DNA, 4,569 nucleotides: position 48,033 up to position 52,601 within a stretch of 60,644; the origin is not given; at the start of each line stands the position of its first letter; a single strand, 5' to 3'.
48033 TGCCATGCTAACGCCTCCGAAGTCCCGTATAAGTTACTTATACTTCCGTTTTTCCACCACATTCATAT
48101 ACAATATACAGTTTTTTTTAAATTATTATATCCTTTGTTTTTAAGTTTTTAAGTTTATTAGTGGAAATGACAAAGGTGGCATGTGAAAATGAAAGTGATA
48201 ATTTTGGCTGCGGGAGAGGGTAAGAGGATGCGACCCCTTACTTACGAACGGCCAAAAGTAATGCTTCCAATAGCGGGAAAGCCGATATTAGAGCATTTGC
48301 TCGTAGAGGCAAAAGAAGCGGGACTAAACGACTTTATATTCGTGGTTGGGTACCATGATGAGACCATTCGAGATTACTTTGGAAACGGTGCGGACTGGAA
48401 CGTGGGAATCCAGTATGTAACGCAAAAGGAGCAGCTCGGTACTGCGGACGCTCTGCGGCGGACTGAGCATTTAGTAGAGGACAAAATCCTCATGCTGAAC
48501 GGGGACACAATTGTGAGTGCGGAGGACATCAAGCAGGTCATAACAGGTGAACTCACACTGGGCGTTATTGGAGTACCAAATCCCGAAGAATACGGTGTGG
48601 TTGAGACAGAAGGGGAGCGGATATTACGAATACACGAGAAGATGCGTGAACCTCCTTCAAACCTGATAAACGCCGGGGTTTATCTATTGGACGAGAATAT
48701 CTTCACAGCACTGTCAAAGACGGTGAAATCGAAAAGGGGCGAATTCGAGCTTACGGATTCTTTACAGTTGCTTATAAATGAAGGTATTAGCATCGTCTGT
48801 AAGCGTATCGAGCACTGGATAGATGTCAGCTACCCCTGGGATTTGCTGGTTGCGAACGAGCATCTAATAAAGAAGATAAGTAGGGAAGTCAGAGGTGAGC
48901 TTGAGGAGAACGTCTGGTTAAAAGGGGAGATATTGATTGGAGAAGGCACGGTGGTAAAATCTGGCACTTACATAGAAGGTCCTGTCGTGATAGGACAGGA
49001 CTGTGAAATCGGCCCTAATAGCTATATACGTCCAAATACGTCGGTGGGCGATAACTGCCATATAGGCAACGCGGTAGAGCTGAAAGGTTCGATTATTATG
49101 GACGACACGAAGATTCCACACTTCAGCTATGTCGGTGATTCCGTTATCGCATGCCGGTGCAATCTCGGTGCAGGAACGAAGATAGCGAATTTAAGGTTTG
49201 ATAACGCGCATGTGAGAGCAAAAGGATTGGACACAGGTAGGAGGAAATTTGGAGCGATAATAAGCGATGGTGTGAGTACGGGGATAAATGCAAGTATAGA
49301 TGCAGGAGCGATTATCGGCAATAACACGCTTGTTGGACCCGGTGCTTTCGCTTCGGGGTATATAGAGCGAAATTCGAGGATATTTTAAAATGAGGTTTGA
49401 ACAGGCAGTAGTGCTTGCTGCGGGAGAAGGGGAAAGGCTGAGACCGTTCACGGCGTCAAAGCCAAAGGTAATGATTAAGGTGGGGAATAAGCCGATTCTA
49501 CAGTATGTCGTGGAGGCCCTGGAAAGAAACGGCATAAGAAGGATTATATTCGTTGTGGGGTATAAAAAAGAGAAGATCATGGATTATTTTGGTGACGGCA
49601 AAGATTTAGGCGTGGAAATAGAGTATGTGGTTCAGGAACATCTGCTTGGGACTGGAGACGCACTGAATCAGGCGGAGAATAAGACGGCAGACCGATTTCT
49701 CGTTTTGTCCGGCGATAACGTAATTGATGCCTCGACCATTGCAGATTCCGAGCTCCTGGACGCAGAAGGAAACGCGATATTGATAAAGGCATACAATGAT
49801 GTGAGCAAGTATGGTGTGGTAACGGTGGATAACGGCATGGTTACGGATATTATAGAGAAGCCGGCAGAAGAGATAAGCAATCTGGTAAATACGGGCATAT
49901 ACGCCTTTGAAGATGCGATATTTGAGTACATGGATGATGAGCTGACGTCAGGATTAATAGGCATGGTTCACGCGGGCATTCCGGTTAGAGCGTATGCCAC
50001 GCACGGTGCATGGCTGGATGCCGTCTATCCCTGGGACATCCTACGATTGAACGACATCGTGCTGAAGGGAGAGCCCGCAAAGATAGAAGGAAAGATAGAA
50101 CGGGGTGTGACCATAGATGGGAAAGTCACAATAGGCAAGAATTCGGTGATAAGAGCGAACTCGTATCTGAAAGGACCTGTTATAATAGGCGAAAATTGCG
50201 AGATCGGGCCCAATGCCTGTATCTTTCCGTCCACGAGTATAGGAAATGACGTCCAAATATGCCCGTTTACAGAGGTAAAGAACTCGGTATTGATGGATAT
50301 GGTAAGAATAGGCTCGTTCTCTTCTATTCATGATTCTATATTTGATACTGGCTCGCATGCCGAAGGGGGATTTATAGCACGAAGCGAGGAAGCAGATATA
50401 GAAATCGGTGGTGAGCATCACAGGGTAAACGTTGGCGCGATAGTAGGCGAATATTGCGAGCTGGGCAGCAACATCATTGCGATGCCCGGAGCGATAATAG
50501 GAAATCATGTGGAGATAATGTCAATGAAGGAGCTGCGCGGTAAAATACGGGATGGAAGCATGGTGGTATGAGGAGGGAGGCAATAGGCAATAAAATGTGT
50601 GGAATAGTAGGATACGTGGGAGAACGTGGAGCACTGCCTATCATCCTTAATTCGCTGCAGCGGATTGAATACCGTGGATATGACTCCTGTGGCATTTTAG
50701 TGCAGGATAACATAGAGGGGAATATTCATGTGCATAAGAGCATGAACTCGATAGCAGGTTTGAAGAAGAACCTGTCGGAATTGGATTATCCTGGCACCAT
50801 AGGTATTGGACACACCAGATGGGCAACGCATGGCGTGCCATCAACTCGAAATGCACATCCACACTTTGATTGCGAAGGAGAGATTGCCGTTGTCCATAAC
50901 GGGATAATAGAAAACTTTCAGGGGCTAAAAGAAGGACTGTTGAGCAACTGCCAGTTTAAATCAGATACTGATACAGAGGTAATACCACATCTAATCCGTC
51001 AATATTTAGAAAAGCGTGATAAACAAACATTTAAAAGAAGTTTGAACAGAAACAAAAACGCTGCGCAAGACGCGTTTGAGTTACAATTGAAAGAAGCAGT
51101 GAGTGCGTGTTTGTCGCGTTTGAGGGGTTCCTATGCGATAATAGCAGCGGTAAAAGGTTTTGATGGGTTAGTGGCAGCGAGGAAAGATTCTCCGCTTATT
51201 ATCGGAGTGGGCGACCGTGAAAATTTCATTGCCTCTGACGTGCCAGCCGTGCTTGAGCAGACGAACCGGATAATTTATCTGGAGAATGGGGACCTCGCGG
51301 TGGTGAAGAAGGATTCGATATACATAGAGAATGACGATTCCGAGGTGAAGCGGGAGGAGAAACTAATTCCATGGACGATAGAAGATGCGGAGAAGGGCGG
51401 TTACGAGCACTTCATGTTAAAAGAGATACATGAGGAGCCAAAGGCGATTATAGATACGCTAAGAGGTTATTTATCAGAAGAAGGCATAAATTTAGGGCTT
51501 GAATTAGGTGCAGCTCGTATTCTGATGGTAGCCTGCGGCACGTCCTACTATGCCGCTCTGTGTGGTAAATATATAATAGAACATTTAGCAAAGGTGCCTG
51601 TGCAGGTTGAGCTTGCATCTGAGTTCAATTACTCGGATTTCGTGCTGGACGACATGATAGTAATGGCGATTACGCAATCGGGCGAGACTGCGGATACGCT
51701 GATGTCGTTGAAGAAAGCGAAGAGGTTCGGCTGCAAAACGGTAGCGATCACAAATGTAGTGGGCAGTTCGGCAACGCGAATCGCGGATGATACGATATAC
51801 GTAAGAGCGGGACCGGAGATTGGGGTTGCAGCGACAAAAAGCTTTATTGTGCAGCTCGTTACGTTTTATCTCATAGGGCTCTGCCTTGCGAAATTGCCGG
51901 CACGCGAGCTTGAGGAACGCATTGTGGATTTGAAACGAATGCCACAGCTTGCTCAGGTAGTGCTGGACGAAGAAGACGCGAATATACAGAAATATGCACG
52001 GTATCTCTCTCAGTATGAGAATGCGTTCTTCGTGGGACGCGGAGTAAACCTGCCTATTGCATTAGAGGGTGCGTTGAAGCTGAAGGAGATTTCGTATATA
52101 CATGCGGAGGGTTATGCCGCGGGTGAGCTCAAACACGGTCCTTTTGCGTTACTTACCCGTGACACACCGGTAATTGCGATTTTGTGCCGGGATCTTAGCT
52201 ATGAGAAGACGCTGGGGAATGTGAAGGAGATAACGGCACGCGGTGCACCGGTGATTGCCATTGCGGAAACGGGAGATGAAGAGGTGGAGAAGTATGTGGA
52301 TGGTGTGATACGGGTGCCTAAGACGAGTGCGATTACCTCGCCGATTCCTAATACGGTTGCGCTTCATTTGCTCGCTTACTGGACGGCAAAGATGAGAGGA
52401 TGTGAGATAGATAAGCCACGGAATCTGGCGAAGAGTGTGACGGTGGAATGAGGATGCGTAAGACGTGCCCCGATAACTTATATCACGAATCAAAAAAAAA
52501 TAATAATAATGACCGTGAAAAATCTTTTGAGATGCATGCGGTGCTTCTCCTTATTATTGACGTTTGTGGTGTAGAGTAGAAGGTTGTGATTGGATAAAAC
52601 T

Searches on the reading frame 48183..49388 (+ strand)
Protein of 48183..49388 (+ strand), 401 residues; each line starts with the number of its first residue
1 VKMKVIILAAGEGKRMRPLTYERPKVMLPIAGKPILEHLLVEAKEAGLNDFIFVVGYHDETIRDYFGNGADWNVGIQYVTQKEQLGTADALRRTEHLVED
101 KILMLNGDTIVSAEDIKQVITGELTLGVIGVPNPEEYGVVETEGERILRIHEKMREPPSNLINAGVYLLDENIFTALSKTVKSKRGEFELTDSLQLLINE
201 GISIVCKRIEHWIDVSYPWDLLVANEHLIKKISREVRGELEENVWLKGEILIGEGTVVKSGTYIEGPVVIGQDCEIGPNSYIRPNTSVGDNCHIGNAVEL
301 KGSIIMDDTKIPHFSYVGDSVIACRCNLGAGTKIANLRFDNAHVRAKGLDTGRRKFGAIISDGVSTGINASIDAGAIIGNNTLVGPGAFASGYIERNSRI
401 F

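Call 22: search_protein_families(library=pfam, proteins=[window:48183-49388:+], max_evalue=0.001)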
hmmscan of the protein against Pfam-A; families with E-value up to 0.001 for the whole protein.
window:48183-49388:+ (401 aa): 8 families
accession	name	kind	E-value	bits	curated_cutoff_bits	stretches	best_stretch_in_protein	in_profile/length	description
PF00483.29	NTP_transferase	-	7.2e-39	134.3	21.2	1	4-228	1-242/245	Nucleotidyl transferase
PF00132.30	Hexapep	-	2.2e-20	71.8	27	3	268-301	2-35/36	Bacterial transferase hexapeptide (six repeats)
PF25084.1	LbH_EIF2B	-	3.9e-20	72.2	54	3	253-335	7-88/105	EIF2B subunit epsilon LbH domain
PF12804.13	NTP_transf_3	-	5.5e-11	43.3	27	1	5-120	1-108/160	MobA-like NTP transferase domain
PF14602.12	Hexapep_2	-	1.2e-06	28.5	27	1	267-296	1-28/34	Hexapeptide repeat of succinyl-transferase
PF25087.1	GMPPB_C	-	1.9e-05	24.7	39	1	266-337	3-74/110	GMPPB C-terminal domain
PF01128.25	IspD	-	9.3e-05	22.7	27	1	3-60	1-55/221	2-C-methyl-D-erythritol 4-phosphate cytidylyltransferase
PF24894.1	Hexapep_GlmU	-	0.00072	20.1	23.3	0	288-341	21-73/104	GlmU-like, C-terminal hexapeptide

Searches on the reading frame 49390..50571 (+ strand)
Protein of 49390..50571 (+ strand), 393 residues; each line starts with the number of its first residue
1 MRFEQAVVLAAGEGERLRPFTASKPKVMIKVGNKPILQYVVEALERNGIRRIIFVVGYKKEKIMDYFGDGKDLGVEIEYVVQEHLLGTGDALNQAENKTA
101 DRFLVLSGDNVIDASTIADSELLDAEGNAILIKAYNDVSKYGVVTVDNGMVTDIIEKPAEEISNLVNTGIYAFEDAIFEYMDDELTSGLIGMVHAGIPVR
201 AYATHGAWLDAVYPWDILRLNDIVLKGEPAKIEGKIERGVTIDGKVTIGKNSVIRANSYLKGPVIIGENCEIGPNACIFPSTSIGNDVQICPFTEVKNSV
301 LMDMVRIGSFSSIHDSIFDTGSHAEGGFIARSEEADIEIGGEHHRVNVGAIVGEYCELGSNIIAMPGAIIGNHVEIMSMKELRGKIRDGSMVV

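Call 22: search_protein_families(library=pfam, proteins=[window:49390-50571:+], max_evalue=0.001)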
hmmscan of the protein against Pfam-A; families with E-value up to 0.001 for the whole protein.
window:49390-50571:+ (393 aa): 8 families
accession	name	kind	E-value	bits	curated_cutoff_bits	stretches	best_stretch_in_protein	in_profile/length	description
PF00483.29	NTP_transferase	-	3.5e-37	128.8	21.2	1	6-184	2-201/245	Nucleotidyl transferase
PF00132.30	Hexapep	-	3.9e-20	71.1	27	3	246-278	2-34/36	Bacterial transferase hexapeptide (six repeats)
PF25084.1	LbH_EIF2B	-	1.4e-10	41.6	54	1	235-315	11-89/105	EIF2B subunit epsilon LbH domain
PF12804.13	NTP_transf_3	-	2.4e-10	41.2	27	1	6-119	1-106/160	MobA-like NTP transferase domain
PF14602.12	Hexapep_2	-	7e-07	29.3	27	1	263-290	1-26/34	Hexapeptide repeat of succinyl-transferase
PF24894.1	Hexapep_GlmU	-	3.1e-05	24.5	23.3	0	284-325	37-78/104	GlmU-like, C-terminal hexapeptide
PF01128.25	IspD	-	9.4e-05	22.7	27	1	6-65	3-61/221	2-C-methyl-D-erythritol 4-phosphate cytidylyltransferase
PF25087.1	GMPPB_C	-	0.00015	21.9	39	0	262-317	9-58/110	GMPPB C-terminal domain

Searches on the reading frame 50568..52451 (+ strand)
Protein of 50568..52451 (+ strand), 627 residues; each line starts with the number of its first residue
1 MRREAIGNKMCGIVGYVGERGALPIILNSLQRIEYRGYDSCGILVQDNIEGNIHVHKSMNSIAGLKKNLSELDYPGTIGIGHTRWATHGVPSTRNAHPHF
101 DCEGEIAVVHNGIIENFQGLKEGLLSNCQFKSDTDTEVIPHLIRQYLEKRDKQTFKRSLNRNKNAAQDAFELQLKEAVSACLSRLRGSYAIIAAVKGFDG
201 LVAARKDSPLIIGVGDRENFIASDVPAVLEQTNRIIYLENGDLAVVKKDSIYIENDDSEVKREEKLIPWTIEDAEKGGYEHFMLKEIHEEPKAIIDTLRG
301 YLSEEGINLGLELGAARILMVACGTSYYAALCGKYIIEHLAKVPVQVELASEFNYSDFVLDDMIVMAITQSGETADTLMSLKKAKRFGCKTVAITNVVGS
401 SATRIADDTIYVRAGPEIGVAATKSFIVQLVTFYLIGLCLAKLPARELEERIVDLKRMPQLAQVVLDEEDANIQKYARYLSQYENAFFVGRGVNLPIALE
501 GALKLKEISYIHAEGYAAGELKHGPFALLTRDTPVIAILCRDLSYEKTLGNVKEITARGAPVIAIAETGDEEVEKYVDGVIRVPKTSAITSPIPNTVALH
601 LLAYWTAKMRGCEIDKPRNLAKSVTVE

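Call 22: search_protein_families(library=pfam, proteins=[window:50568-52451:+], max_evalue=0.001)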
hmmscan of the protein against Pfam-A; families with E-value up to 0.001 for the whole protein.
window:50568-52451:+ (627 aa): 3 families
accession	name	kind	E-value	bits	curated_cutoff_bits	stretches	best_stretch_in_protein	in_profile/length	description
PF01380.27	SIS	-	2.9e-52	176.3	25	2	315-435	5-127/131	SIS domain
PF13522.11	GATase_6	-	6.6e-15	55.7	27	1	76-146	10-80/130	Glutamine amidotransferase domain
PF13537.11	GATase_7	-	1.9e-11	44.5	25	1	87-229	6-122/123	Glutamine amidotransferase domain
